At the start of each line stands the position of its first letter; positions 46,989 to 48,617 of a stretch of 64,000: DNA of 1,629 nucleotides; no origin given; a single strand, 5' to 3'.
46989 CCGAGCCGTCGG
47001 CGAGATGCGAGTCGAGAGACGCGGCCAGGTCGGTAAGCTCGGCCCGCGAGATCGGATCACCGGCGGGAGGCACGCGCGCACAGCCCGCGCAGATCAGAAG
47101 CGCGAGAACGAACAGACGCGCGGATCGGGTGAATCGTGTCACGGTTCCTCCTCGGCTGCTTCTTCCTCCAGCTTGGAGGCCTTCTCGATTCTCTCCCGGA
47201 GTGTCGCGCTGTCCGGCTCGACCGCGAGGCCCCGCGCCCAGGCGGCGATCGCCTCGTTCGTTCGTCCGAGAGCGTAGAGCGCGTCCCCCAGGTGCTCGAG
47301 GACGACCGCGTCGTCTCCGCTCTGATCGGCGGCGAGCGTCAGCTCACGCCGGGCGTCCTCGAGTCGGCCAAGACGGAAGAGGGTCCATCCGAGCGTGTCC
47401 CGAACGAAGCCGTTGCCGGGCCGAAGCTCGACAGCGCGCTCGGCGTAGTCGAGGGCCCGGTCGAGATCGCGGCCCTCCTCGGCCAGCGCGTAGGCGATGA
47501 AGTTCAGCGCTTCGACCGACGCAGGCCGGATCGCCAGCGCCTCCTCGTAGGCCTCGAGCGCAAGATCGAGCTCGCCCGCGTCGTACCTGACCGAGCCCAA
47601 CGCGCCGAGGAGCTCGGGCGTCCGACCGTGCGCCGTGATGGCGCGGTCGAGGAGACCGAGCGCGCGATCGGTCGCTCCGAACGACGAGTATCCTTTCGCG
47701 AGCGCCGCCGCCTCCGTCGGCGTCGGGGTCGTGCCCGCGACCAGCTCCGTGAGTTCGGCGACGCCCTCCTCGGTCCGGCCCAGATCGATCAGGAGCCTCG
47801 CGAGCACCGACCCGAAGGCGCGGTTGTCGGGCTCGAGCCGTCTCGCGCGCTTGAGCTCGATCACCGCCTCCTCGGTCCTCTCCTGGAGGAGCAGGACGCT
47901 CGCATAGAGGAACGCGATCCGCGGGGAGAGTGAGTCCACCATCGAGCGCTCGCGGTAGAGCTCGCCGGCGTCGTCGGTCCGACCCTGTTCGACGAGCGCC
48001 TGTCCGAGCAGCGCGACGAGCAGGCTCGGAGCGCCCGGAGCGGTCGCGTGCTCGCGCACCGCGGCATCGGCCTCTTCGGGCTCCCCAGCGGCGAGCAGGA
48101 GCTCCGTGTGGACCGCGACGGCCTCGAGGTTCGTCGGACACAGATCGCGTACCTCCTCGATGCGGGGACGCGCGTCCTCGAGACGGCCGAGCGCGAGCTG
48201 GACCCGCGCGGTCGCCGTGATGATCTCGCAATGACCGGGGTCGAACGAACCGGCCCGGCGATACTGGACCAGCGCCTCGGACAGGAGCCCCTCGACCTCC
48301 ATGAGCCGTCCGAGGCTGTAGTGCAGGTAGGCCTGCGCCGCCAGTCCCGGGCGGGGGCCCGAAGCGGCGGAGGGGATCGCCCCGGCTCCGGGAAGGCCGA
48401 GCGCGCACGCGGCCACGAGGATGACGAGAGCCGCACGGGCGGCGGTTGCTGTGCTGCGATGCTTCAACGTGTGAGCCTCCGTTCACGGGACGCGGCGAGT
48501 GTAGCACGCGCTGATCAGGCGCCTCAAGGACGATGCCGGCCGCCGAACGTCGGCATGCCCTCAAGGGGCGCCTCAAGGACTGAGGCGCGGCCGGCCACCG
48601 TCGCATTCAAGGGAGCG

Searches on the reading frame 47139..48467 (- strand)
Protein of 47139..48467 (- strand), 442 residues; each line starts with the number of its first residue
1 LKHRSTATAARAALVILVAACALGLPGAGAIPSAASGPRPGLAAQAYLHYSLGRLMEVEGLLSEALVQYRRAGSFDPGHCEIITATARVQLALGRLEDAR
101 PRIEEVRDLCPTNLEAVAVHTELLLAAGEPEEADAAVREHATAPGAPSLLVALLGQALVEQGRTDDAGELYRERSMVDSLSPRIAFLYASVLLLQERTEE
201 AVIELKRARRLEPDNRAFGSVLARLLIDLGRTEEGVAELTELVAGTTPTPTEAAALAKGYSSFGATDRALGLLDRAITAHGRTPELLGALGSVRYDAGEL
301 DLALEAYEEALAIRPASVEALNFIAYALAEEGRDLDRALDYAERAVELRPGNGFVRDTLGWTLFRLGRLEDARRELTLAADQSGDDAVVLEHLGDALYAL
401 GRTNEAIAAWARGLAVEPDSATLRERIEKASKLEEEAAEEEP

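Call 23: search_protein_families(library=ncbifam, proteins=[window:47139-48467:-], max_evalue=0.000001)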
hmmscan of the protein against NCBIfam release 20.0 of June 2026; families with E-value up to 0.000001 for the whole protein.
window:47139-48467:- (442 aa): 10 families
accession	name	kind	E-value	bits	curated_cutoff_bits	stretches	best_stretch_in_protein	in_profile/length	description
TIGR02917.1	PEP_TPR_lipo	equivalog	2.8e-36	124.8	312.2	3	316-408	802-892/899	XrtA/PEP-CTERM system TPR-repeat protein PrsT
NF040959.1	MamA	equivalog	4.1e-21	75.4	200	2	295-421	48-173/204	magnetosome protein MamA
TIGR02552.1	LcrH_SycD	equivalog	1.8e-15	56.8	104.8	0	47-120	53-126/136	SycD/LcrH family type III secretion system chaperone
TIGR02521.1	type_IV_pilW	equivalog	3.1e-14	53.1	154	1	295-422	42-170/234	type IV pilus biogenesis/stability protein PilW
NF052415.1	T3SS_chap_SctY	equivalog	2.7e-13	50.4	70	0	80-173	6-102/106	type III secretion apparatus assembly chaperone SctY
NF033762.1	social_mot_Tgl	equivalog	1.4e-12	47.6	225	0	290-418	37-167/252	social motility TPR repeat lipoprotein Tgl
NF033920.0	C39_PA2778_fam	equivalog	6.9e-12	45.3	150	0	251-349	157-254/255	PA2778 family cysteine peptidase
TIGR03939.1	PGA_TPR_OMP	equivalog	5e-11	41.5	366.65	0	264-439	33-207/800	poly-beta-1,6 N-acetyl-D-glucosamine export porin PgaA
NF008520.0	PRK11447.1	equivalog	1.7e-10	39.4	858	0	70-248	52-213/1157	cellulose synthase complex outer membrane protein BcsC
NF011721.1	PRK15174.1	equivalog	7.7e-07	27.7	1200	0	123-249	221-351/656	Vi polysaccharide transport protein VexE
